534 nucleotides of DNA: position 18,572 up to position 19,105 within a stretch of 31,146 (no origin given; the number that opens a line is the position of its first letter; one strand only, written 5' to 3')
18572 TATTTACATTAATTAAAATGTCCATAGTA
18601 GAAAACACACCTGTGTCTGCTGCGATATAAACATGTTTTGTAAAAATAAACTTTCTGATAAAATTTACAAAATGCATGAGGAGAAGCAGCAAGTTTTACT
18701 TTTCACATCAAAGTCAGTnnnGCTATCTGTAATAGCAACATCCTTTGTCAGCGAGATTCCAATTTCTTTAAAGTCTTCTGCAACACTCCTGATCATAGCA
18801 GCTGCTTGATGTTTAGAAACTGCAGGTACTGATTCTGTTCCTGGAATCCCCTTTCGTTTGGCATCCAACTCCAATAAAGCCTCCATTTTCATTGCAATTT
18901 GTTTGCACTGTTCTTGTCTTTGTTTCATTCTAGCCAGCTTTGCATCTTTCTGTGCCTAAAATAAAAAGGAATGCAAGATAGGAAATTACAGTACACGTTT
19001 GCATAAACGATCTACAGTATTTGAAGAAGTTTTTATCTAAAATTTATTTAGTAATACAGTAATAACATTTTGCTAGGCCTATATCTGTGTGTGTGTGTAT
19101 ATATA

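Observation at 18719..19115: Orphan 3'-terminal exon of a - strand gene truncated by the misjoin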

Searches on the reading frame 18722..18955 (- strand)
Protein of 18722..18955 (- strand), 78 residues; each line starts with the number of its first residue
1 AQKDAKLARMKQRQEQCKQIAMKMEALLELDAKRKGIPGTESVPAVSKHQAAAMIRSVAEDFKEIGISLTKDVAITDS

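Call 9: search_protein_families(library=pfam, proteins=[window:18722-18955:-], max_evalue=10)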
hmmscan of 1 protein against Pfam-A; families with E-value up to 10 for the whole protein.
seq(78 aa): 1 family
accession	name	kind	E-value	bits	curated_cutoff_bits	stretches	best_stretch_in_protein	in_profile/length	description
PF10809.13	DUF2732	-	0.037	14.5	25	1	8-43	24-58/75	Protein of unknown function (DUF2732)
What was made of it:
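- Tried and rejected: It gave only a sub-threshold DUF2732 hit (E=0.037), which I treat as noise (call 9).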

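Call 10: find_homologous_proteins(query=window:18722-18955:-, max_evalue=10)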
Query seq(78 aa): 1 candidates shared short words with the query, none scored E <= 10.
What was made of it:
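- Pfam and the word-indexed protein search found nothing for the peptide (calls 9, 10).
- Tried and rejected: It returned nothing (call 10).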

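Call 21: search_protein_representatives(protein=window:18722-18955:-)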
Query: 78 residues. Proteins with E-value up to 0.001 (for the whole library): 19; up to 1e-10: 6; up to 1e-30: 0. The best 19 are listed.
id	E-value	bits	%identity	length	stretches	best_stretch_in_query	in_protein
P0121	2.1e-26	106.7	71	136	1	2-78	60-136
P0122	1.5e-15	72.6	56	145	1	2-71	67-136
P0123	2.5e-12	62.5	48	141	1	5-73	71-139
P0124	1.2e-11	60.2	46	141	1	5-72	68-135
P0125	7.7e-11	57.8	46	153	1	4-73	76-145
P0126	9.9e-11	57.4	45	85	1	4-72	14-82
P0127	1.2e-09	54.0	42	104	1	3-74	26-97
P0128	1.9e-09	53.4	43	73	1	10-77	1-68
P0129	8.7e-09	51.3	35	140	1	3-74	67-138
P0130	2.2e-08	50.0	40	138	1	1-75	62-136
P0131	7.5e-08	48.4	42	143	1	3-66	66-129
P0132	6.4e-07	45.4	38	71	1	8-73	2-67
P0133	1.9e-06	43.9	39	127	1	5-66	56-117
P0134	6.2e-06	42.3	33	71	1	8-73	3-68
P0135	9.5e-06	41.7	33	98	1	2-73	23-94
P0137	1.2e-04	38.2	31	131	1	4-70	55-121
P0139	5.0e-04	36.3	36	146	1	2-74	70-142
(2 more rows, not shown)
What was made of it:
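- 18719..18955 (-): Terminal coding exon (exon 2 of 2) of a small stathmin-related gene. It holds 78 codons (18955-18722) plus TAA (18721-18719). By homology to the Antedon model it encodes the distal part of a long helix, a conserved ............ loop and a C-terminal helix. Exhaustive HMMER: 19 representative proteins, best E=2e-26 (call 21).
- HMMER hits have E=2e-26 down to 5e-4, all to the C-terminal halves of proteins of about 71-153 aa (call 21). The exon has significant homologues across four phyla (call 21).
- Tried and rejected: This was a false negative of the index, because the exhaustive search then found the family (call 21).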

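Call 23: list_cluster_members(proteins=[P0121, P0122, P0123, P0124, P0125, P0129, P0130, P0131, P0137, P0139])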
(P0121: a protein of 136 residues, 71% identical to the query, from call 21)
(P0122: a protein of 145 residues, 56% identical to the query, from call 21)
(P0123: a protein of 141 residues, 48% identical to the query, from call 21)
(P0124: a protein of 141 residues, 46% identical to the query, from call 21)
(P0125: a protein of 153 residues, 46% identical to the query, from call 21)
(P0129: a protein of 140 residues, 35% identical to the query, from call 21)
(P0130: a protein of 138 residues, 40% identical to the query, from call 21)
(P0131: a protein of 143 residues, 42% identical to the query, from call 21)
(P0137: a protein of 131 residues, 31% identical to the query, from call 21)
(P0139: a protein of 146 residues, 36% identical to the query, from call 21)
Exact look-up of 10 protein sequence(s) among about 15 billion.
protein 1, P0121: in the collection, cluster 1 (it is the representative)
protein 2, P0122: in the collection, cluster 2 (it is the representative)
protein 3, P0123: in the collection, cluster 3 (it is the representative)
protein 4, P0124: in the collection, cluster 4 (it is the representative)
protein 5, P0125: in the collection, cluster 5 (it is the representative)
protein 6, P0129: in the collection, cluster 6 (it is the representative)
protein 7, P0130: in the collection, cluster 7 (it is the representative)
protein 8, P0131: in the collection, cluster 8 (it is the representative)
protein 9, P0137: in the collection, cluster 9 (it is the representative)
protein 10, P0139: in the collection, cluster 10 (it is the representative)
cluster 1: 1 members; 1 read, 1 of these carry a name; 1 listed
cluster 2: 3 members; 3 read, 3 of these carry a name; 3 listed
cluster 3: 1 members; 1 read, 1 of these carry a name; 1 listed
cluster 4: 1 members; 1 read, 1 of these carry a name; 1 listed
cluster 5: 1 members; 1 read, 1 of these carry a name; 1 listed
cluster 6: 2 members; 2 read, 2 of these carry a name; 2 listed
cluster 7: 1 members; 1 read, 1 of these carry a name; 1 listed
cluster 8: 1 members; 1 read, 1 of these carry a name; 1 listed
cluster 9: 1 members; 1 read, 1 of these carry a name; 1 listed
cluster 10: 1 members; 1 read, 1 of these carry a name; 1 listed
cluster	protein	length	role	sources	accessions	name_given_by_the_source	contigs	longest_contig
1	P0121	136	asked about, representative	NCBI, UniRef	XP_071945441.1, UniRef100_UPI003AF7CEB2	uncharacterized protein [Antedon mediterranea] | uncharacterized protein n=1 Tax=Antedon mediterranea TaxID=105859 RepID=UPI003AF7CEB2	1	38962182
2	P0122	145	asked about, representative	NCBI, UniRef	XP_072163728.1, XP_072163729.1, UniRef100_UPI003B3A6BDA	uncharacterized protein [Diadema setosum] | uncharacterized protein n=1 Tax=Diadema setosum TaxID=31175 RepID=UPI003B3A6BDA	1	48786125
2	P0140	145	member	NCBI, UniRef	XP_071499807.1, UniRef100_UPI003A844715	uncharacterized protein [Diadema antillarum] | uncharacterized protein n=1 Tax=Diadema antillarum TaxID=105358 RepID=UPI003A844715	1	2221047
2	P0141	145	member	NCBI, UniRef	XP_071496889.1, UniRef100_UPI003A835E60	uncharacterized protein [Diadema antillarum] | uncharacterized protein n=1 Tax=Diadema antillarum TaxID=105358 RepID=UPI003A835E60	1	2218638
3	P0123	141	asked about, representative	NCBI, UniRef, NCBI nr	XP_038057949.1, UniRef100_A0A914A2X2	uncharacterized protein LOC119729453 [Patiria miniata] | Uncharacterized protein n=1 Tax=Patiria miniata TaxID=46514 RepID=A0A914A2X2_PATMI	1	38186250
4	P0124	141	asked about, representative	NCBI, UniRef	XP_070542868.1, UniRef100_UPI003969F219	uncharacterized protein [Ptychodera flava] | uncharacterized protein n=1 Tax=Ptychodera flava TaxID=63121 RepID=UPI003969F219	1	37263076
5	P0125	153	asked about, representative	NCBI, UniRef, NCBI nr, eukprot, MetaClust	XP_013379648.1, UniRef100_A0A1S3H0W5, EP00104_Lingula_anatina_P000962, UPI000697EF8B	uncharacterized protein LOC106151101 [Lingula anatina] | Uncharacterized protein LOC106151101 n=1 Tax=Lingula anatina TaxID=7574 ... | XP_013379648.1 uncharacterized protein LOC106151101 [Lingula anatina]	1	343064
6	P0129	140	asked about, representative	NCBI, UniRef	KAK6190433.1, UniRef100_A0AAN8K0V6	hypothetical protein SNE40_002304 [Patella caerulea] | Uncharacterized protein n=1 Tax=Patella caerulea TaxID=87958 RepID=A0AAN8K0V6_PATCE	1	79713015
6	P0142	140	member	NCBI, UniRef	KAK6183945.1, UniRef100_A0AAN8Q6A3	hypothetical protein SNE40_006507 [Patella caerulea] | Uncharacterized protein n=1 Tax=Patella caerulea TaxID=87958 RepID=A0AAN8Q6A3_PATCE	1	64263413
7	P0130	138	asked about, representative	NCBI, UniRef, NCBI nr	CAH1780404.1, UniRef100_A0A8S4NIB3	unnamed protein product [Owenia fusiformis] | Uncharacterized protein n=1 Tax=Owenia fusiformis TaxID=6347 RepID=A0A8S4NIB3_OWEFU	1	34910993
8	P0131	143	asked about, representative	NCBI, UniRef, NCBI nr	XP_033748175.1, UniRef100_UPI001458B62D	uncharacterized protein LOC117333142 [Pecten maximus] | uncharacterized protein LOC117333142 n=1 Tax=Pecten maximus TaxID=6579 RepID=UPI001458B62D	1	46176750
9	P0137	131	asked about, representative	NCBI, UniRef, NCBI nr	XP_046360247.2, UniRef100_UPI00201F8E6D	uncharacterized protein LOC124137824 [Haliotis rufescens] | uncharacterized protein LOC124137824 n=1 Tax=Haliotis rufescens TaxID=6454 ...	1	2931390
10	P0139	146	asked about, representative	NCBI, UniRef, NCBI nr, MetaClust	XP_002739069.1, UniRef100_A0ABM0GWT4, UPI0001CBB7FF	uncharacterized protein LOC100373984 [Saccoglossus kowalevskii] | Eukaryotic translation initiation factor 3 subunit A-like n=1 Tax=Saccoglossus ... | PREDICTED: eukaryotic translation initiation factor 3 subunit A-like [Saccoglossus ...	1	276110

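Call 24: search_protein_families(library=pfam, proteins=[P0121, P0122, P0123, P0124, P0125, P0129, P0130, P0131, P0137, P0139], max_evalue=1)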
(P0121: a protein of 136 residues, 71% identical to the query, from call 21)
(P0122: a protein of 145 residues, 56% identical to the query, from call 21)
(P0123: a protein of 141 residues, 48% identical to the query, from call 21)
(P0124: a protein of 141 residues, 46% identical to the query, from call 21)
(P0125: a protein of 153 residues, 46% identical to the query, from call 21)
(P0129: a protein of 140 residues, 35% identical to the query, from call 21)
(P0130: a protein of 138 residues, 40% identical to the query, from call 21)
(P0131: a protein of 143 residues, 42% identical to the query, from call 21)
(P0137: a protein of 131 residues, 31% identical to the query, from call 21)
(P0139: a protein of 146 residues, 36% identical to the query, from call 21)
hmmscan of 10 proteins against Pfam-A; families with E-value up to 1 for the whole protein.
P0121 (136 aa): 1 family
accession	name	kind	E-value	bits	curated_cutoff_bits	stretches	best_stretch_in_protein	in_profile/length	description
PF00836.24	Stathmin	-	7.9e-06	26.3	24.7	1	12-83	15-84/136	Stathmin family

P0122 (145 aa): 3 families
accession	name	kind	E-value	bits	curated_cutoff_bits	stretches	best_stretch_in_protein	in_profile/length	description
PF00836.24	Stathmin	-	1.6e-06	28.6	24.7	1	35-90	29-84/136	Stathmin family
PF24850.1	CC_BshC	-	0.058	13.7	27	1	42-77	78-113/159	Bacillithiol biosynthesis BshC, C-terminal coiled-coil domain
PF07450.16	HycH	-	0.14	13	25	1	45-101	50-104/129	Formate hydrogenlyase maturation protein HycH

P0123 (141 aa): 2 families
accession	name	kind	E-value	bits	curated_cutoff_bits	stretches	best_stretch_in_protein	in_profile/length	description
PF19498.4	DUF6033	-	0.051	13.9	25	1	28-118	117-198/205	Protein of unknown function (DUF6033)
PF02585.22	PIG-L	-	0.15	13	28.2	1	49-97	40-88/129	GlcNAc-PI de-N-acetylase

P0124 (141 aa): 1 family
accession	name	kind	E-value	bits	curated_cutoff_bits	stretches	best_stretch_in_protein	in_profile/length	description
PF00836.24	Stathmin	-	1.9e-05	25.1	24.7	1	8-86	11-82/136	Stathmin family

P0125 (153 aa): 2 families
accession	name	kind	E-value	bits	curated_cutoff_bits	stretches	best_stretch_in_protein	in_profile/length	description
PF00836.24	Stathmin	-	3.9e-07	30.6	24.7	1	17-97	7-84/136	Stathmin family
PF00527.23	E7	-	0.49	11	27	1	44-102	11-69/92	E7 protein, Early protein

P0129 (140 aa): 3 families
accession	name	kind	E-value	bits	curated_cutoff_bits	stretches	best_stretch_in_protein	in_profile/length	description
PF00836.24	Stathmin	-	0.0031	17.9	24.7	1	37-89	31-84/136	Stathmin family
PF08708.16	PriCT_1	-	0.054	13.5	21.1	1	107-127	46-66/67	Primase C terminal 1 (PriCT-1)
PF05478.16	Prominin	-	0.12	10.9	34.3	1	39-137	256-358/799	Prominin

P0130 (138 aa): 2 families
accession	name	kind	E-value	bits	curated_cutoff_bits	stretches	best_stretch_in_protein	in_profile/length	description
PF00836.24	Stathmin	-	0.00019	21.9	24.7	1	11-80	12-78/136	Stathmin family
PF21434.3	TerS_N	-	0.31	11.5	27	0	56-75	27-46/50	Phage G20C small terminase, N-terminal domain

P0131 (143 aa): 1 family
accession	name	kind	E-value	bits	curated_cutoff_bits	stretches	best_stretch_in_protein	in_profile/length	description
PF00836.24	Stathmin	-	0.00033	21.1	24.7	1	41-87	37-83/136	Stathmin family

P0137 (131 aa): 3 families
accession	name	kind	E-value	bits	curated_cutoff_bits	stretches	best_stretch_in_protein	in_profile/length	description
PF00836.24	Stathmin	-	0.0015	19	24.7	1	6-77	16-85/136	Stathmin family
PF13334.11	DUF4094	-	0.21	12.5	24.5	1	31-78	37-80/90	Domain of unknown function (DUF4094)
PF16137.10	DUF4845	-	0.32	12.3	27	1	33-76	18-61/85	Domain of unknown function (DUF4845)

P0139 (146 aa): 4 families
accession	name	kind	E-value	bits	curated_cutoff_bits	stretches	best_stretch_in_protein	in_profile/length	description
PF00836.24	Stathmin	-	2.3e-07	31.3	24.7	1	11-91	10-82/136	Stathmin family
PF14223.13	Retrotran_gag_2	-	0.063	13.2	27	1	43-71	146-171/172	gag-polypeptide of LTR copia-type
PF16902.11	FokI_D3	-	0.14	12.5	29.2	0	111-141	38-68/69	FokI, D3 domain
PF01956.21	EMC3_TMCO1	-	0.36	11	27.1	1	39-126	34-102/169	Integral membrane protein EMC3/TMCO1-like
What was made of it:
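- On Stathmin family (Pfam PF00836): Full-length orthologues do match through their N-terminal halves, 5 of 10 above the 24.7-bit cut-off (call 24).
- PF00836 hits the N-terminal halves of 9 of 10 orthologues scanned at E up to 0.0031; 5 of them exceed the gathering score (call 24).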

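Call 30: find_homologous_proteins(query=A1, max_evalue=0.001)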
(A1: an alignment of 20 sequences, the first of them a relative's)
Query A1 (20 sequences) (136 aa, profile of the alignment): 15 proteins with E <= 0.001 among 2732 candidates.
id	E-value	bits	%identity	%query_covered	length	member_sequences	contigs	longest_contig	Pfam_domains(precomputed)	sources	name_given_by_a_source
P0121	5.2e-43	164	100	100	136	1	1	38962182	PF00836.25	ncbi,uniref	ncbi:uncharacterized protein [Antedon mediterranea]|uniref:uncharacterized protein n=1 Tax=Antedon m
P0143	2.1e-40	156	37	89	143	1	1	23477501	-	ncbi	ncbi:uncharacterized protein LOC144449637 [Glandiceps talaboti]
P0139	3.7e-40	155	32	89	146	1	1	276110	PF00836.25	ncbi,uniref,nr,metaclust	ncbi:uncharacterized protein LOC100373984 [Saccoglossus kowalevskii]|uniref:Eukaryotic translation i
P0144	5.1e-37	145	33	78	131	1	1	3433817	-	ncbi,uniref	ncbi:uncharacterized protein [Haliotis cracherodii]|uniref:uncharacterized protein n=1 Tax=Haliotis 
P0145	5.1e-37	145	39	67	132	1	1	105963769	-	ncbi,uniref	ncbi:uncharacterized protein [Haliotis asinina]|uniref:uncharacterized protein n=1 Tax=Haliotis asin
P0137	1.6e-36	143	33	78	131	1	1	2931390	-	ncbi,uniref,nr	ncbi:uncharacterized protein LOC124137824 [Haliotis rufescens]|uniref:uncharacterized protein LOC124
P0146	2.8e-36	142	38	88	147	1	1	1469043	-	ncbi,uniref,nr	ncbi:uncharacterized protein LOC110985446 [Acanthaster planci]|uniref:Uncharacterized protein LOC110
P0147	2.0e-33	133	33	89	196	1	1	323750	-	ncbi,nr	ncbi:hypothetical protein LSAT2_007393 [Lamellibrachia satsuma]|nr:hypothetical protein LSAT2_007393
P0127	2.5e-28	117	42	56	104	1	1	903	-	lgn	-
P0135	3.0e-25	107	32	55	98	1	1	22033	-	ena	-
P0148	3.6e-23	100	31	57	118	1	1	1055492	-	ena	-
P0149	4.0e-20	90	32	52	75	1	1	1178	-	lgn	-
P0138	1.2e-19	88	28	51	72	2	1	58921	-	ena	-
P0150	2.4e-18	84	34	46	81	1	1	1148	-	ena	-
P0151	7.2e-5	41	39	22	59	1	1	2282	-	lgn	-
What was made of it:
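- The short entries come mostly from short contigs (ENA or Logan) and are probably truncated models (call 30).
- Tried and rejected: I therefore give little weight to 'no Anneissia protein found' from the indexed searches (calls 10, 30).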

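Call 31: find_encoding_contigs(protein=P0143, flank=10000, max_places=2)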
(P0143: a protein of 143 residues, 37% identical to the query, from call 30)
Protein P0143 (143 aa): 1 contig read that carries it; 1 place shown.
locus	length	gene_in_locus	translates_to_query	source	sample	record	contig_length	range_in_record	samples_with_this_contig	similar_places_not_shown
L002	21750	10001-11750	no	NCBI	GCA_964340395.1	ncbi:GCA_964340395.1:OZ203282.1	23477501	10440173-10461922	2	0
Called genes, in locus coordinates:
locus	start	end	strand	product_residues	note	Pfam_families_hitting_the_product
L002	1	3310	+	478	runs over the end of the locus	PF13923:zf-C3HC4_2 (weak), PF02176:zf-TRAF, PF22486:MATH_2, PF21355:TRAF-mep_MATH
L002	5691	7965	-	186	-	PF10558:MTP18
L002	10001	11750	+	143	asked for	-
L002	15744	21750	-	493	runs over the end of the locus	PF01585:G-patch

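Call 32: find_encoding_contigs(protein=P0146, flank=10000, max_places=2)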
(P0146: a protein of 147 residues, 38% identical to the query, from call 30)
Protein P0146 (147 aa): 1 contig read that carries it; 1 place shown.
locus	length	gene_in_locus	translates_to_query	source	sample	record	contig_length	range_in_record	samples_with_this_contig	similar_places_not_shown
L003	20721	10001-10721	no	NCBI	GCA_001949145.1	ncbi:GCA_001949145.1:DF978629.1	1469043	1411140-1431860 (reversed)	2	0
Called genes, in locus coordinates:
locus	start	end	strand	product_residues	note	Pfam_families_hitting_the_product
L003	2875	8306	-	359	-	PF00097:zf-C3HC4, PF12678:zf-rbx1 (faint), PF13639:zf-RING_2, PF13923:zf-C3HC4_2 (faint), PF17123:zf-RING_11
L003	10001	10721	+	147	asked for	-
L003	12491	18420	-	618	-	PF01585:G-patch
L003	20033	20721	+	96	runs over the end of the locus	PF09495:DUF2462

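Call 34: search_solved_structures(query=A1, max_evalue=1, show_alignments=2)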
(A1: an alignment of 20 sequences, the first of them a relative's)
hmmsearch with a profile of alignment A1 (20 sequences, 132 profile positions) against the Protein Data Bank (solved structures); distinct sequences matched with E-value up to 1: 24.
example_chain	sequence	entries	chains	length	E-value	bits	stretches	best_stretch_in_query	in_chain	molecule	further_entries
8riw_E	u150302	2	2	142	2e-05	27.8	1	6-76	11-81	Stathmin-4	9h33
4f6r_C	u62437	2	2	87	2.2e-05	27.7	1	26-77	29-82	Stathmin-like domain R1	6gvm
9im5_E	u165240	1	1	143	2.3e-05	27.6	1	6-76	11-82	Stathmin-4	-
4i4t_E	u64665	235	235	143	2.8e-05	27.4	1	6-76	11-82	Stathmin-4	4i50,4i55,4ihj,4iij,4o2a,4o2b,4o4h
7e4p_E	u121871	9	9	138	4e-05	26.8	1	8-76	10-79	Stathmin-4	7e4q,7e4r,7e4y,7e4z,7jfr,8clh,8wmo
5gon_E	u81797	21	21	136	4.5e-05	26.7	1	8-76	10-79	Stathmin-4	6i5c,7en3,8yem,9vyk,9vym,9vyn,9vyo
9f07_C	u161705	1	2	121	4.9e-05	26.6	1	25-77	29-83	Stathmin-4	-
9ixb_E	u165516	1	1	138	5.6e-05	26.4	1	8-76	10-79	Stathmin-4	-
1sa0_E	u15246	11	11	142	6.1e-05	26.2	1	8-76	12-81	Stathmin 4 | RB3 STATHMIN-LIKE DOMAIN 4 | Stathmin-4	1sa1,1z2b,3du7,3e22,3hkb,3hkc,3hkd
7l05_E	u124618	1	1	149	6.9e-05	26.1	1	6-76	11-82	Stathmin-4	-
5jcb_E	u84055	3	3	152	9.7e-05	25.6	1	8-76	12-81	Stathmin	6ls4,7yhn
5z4p_E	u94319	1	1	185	0.00012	25.3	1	8-76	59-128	Stathmin-4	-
5xhc_E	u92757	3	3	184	0.0002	24.6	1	8-76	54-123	Stathmin-4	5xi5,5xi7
5xaf_E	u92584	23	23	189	0.00023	24.4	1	8-76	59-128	Stathmin-4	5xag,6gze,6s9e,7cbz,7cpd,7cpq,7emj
5kx5_E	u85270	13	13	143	0.00068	22.9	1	26-76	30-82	Stathmin-4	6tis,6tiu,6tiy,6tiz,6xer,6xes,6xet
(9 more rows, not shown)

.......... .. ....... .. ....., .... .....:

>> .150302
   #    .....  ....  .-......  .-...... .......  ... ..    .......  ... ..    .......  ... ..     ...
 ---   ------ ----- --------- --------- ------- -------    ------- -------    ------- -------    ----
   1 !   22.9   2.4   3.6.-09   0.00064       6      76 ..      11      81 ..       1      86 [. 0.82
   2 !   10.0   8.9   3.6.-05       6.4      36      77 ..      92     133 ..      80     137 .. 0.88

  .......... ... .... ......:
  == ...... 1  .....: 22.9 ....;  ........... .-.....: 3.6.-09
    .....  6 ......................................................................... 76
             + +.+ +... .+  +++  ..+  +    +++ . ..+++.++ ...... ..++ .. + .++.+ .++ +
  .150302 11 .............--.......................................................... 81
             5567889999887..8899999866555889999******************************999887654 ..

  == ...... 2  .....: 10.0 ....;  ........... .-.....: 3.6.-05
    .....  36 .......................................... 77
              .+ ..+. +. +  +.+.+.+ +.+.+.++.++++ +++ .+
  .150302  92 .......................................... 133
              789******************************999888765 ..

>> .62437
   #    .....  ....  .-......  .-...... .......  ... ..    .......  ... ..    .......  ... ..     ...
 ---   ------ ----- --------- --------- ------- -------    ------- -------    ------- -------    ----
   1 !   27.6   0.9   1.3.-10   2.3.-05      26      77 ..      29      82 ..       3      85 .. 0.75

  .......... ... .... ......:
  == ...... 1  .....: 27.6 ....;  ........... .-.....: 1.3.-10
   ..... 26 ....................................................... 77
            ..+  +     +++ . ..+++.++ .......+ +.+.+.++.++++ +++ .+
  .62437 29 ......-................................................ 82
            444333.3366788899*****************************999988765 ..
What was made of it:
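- Closest known: Engineered single-repeat stathmin-like domain 'R1'. Same: It matched the family profile about as well as natural stathmins did (E=2.2e-5, profile positions 26-77; call 34).
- The family profile hits Stathmin-4/RB3 chains and the engineered single-repeat 'R1' in the PDB at E of about 2e-5 (call 34).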
